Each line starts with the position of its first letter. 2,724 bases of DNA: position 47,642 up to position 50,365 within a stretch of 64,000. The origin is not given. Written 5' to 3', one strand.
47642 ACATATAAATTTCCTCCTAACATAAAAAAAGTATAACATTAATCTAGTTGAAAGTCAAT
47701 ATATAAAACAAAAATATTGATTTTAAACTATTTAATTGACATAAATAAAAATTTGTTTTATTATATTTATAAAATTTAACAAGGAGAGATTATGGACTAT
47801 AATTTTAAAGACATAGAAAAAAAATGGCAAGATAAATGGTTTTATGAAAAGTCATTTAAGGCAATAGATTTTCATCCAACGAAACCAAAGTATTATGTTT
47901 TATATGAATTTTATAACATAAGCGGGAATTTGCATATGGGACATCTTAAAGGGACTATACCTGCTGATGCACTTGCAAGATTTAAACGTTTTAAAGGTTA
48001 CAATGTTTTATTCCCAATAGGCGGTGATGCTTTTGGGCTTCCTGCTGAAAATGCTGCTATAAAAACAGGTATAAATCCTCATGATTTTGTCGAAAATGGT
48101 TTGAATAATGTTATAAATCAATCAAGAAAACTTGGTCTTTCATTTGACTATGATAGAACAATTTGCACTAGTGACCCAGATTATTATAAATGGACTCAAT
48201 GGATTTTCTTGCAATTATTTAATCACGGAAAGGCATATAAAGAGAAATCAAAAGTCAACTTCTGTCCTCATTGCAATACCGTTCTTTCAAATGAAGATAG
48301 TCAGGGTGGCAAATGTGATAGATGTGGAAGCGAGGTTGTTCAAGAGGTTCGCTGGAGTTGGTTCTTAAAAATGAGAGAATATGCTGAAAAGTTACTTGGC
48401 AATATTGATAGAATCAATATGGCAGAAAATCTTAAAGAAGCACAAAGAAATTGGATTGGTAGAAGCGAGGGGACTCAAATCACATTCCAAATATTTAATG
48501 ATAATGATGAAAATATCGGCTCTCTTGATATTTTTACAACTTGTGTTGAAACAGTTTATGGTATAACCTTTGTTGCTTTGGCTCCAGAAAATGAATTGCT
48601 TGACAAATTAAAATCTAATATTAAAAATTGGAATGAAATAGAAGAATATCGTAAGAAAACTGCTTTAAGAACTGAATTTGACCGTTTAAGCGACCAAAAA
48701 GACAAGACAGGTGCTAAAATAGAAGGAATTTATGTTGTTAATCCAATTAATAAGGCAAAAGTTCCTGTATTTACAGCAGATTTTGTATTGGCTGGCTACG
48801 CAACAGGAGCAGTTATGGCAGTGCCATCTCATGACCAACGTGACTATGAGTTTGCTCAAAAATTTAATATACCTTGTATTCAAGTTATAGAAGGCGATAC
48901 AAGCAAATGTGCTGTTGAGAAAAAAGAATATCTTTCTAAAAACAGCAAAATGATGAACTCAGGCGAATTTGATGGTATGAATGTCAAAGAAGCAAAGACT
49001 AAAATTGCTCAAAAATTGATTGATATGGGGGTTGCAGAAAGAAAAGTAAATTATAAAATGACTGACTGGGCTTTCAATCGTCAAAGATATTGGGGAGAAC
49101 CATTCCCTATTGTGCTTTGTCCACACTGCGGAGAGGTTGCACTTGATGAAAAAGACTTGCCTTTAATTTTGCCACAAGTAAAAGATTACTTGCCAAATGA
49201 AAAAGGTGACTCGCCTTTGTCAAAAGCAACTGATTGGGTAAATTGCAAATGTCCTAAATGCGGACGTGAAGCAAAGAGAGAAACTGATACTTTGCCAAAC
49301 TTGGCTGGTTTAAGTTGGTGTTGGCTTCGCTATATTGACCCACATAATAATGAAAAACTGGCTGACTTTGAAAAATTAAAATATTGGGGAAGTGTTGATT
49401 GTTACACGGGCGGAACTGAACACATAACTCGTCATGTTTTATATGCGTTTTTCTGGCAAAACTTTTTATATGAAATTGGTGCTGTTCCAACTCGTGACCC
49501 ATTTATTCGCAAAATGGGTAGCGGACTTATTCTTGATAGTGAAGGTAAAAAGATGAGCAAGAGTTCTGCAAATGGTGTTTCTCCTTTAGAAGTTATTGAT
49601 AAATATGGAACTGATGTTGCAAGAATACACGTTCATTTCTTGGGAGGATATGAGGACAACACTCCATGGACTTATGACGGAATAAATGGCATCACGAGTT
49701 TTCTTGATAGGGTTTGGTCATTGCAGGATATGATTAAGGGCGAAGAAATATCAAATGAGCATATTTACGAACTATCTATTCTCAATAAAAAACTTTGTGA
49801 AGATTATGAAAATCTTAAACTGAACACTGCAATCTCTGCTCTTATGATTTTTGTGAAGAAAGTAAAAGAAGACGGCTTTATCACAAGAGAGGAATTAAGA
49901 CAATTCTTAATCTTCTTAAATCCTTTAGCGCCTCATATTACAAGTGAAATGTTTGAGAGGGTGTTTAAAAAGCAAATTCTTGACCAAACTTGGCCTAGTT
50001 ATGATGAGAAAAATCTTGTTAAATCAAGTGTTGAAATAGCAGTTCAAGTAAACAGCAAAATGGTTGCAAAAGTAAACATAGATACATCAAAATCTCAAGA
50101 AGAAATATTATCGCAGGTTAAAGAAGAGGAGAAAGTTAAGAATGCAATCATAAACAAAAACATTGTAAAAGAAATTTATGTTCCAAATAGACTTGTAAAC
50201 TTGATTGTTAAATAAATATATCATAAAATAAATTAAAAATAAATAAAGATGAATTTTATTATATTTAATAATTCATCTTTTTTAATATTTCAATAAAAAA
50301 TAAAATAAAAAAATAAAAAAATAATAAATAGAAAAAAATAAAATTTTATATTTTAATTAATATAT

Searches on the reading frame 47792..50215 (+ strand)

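Call 62: search_protein_families(library=pfam, proteins=[window:47792-50215:+], max_evalue=0.00001)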
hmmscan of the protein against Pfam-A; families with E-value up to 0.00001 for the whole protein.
window:47792-50215:+ (807 aa): 4 families
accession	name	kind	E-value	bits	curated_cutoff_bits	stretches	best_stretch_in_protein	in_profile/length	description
PF13603.12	tRNA-synt_1_2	-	9.9e-58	195.1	25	1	219-409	1-184/185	Leucyl-tRNA synthetase, editing domain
PF00133.28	tRNA-synt_1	-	8.3e-43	147.1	22.7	2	11-218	1-220/414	tRNA synthetases class I (I, L, M and V)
PF09334.17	tRNA-synt_1g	-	6.6e-30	104.6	20.1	1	40-185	7-149/391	tRNA synthetases class I (M)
PF08264.19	Anticodon_1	-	7.5e-11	42.6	25.1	1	659-770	6-145/148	Anticodon-binding domain of tRNA ligase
